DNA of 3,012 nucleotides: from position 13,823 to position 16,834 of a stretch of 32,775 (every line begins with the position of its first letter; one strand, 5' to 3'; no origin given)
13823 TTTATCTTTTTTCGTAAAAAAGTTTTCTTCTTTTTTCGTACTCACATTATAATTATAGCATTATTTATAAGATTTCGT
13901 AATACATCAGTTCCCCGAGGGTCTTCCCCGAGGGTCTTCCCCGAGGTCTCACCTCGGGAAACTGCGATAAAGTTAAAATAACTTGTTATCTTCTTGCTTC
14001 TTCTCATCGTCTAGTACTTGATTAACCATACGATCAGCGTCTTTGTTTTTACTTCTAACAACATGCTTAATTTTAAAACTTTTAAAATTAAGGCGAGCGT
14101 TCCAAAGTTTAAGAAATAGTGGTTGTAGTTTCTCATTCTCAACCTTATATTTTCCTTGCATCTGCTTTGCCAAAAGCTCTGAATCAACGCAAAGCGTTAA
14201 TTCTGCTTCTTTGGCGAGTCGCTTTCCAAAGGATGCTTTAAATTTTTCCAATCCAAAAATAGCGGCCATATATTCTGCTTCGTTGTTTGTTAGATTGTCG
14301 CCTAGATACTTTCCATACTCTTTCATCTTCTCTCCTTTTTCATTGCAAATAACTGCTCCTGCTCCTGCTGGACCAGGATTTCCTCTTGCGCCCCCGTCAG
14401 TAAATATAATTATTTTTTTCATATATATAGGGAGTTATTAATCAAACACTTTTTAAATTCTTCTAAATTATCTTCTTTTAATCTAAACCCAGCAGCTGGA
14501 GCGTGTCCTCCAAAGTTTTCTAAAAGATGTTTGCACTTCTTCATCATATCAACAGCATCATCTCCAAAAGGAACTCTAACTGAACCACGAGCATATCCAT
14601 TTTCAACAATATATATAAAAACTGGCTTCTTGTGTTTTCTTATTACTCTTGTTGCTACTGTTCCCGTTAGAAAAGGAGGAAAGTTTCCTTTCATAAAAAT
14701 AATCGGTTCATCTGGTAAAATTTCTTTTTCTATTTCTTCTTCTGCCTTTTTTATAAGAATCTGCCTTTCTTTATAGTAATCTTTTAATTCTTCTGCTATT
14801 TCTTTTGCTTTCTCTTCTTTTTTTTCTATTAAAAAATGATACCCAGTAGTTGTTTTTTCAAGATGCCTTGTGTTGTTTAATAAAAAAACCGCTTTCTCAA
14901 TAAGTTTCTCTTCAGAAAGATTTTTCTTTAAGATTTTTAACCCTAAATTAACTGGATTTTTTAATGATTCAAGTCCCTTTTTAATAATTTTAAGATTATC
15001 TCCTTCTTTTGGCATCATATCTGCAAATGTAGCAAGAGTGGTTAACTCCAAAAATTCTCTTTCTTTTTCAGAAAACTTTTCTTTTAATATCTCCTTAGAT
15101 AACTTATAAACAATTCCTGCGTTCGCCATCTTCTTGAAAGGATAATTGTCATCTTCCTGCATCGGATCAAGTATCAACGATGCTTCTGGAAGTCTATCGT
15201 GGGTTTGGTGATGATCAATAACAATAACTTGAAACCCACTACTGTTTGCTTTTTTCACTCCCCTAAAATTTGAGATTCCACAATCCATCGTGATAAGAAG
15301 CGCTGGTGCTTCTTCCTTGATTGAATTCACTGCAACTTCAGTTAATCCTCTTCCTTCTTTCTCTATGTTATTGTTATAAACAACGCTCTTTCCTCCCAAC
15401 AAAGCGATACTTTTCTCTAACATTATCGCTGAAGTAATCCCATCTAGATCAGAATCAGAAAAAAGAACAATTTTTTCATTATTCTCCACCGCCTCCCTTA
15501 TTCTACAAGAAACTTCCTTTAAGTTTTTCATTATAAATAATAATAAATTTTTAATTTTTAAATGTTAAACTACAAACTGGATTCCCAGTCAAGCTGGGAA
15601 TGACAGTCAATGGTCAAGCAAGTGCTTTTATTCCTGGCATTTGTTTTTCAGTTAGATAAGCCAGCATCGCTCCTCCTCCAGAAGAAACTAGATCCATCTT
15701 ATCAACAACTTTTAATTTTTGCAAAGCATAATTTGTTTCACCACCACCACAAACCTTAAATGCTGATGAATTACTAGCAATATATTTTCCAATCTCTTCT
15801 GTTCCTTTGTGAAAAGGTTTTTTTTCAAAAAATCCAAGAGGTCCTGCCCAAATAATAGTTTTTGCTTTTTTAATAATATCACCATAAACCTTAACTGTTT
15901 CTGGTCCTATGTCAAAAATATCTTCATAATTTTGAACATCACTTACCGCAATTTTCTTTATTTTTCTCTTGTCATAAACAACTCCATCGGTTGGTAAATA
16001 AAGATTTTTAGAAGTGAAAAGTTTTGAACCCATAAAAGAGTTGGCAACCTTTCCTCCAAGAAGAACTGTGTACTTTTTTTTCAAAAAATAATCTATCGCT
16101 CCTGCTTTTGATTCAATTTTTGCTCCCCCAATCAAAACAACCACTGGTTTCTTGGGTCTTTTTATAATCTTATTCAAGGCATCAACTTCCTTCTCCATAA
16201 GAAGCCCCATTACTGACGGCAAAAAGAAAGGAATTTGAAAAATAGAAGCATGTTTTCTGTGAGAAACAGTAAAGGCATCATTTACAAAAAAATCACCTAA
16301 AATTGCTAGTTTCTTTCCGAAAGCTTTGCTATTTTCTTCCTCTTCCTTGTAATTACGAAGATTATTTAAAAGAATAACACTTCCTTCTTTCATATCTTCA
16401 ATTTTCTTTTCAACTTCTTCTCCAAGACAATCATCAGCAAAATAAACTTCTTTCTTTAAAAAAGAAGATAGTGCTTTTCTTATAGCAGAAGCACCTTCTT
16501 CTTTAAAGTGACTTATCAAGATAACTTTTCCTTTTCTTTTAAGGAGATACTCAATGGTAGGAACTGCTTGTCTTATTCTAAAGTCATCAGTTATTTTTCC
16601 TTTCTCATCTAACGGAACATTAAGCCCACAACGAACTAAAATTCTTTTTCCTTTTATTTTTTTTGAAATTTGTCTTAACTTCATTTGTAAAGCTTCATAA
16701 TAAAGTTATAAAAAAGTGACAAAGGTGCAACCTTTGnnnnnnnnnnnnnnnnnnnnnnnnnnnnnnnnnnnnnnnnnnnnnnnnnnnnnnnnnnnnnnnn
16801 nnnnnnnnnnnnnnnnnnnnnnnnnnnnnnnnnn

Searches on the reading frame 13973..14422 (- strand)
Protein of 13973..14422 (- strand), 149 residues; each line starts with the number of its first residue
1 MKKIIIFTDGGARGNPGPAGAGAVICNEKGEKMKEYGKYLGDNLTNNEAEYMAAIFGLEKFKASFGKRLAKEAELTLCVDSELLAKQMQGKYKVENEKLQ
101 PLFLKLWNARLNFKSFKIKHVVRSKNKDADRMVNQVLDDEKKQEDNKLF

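Call 10: search_protein_families(library=pfam, proteins=[window:13973-14422:-])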
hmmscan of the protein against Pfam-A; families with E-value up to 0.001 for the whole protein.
window:13973-14422:- (149 aa): 2 families
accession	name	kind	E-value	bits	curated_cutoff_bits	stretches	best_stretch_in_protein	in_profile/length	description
PF13456.12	RVT_3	-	2.2e-17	63.6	21.6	1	8-135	2-122/123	Reverse transcriptase-like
PF00075.30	RNase_H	-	1.8e-10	41.6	25.8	1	2-135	2-138/141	RNase H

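Call 51: find_encoding_contigs(protein=window:13973-14422:-, flank=10000, max_places=10)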
Protein window:13973-14422:- (149 aa): 2 contigs read that carry it; 2 places shown.
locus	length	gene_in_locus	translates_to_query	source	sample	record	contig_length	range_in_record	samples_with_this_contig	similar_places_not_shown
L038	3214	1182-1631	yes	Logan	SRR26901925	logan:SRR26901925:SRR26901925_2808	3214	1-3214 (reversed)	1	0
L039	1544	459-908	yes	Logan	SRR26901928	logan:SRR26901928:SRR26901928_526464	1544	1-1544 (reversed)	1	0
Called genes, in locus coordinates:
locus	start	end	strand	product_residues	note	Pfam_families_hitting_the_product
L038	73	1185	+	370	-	PF01368:DHH, PF02272:DHHA1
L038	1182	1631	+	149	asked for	PF00075:RNase_H, PF13456:RVT_3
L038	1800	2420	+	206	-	PF04203:Sortase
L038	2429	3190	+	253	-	PF01509:TruB_N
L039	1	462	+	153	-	?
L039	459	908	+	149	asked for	PF00075:RNase_H, PF13456:RVT_3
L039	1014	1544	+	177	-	?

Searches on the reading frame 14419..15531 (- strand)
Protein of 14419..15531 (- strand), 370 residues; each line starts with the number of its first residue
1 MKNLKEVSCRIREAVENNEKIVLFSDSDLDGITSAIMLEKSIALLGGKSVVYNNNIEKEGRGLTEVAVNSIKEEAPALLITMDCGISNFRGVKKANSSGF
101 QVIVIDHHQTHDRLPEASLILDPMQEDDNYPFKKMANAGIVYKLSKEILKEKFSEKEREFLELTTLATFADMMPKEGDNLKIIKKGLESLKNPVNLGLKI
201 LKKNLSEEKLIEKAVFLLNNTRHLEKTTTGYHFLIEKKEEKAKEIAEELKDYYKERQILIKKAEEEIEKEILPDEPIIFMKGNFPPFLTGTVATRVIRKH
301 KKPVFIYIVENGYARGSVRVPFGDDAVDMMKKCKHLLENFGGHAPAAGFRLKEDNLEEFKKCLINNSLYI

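Call 42: search_protein_families(library=pfam, proteins=[window:14419-15531:-])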
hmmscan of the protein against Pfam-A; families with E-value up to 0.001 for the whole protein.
window:14419-15531:- (370 aa): 2 families
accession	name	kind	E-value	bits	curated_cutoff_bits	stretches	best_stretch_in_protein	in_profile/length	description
PF01368.27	DHH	-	5.9e-18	65.8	28.1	1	20-167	1-124/125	DHH family, N-terminal domain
PF02272.25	DHHA1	-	8.2e-09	36.3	25.9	1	289-362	18-95/102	DHHA1 domain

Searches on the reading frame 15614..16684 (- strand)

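Call 42: search_protein_families(library=pfam, proteins=[window:15614-16684:-])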
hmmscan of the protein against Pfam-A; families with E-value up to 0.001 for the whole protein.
window:15614-16684:- (356 aa): 1 family
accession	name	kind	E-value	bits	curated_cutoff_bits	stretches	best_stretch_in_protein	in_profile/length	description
PF00162.24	PGK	-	2.2e-107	359.8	27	2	9-219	5-222/379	Phosphoglycerate kinase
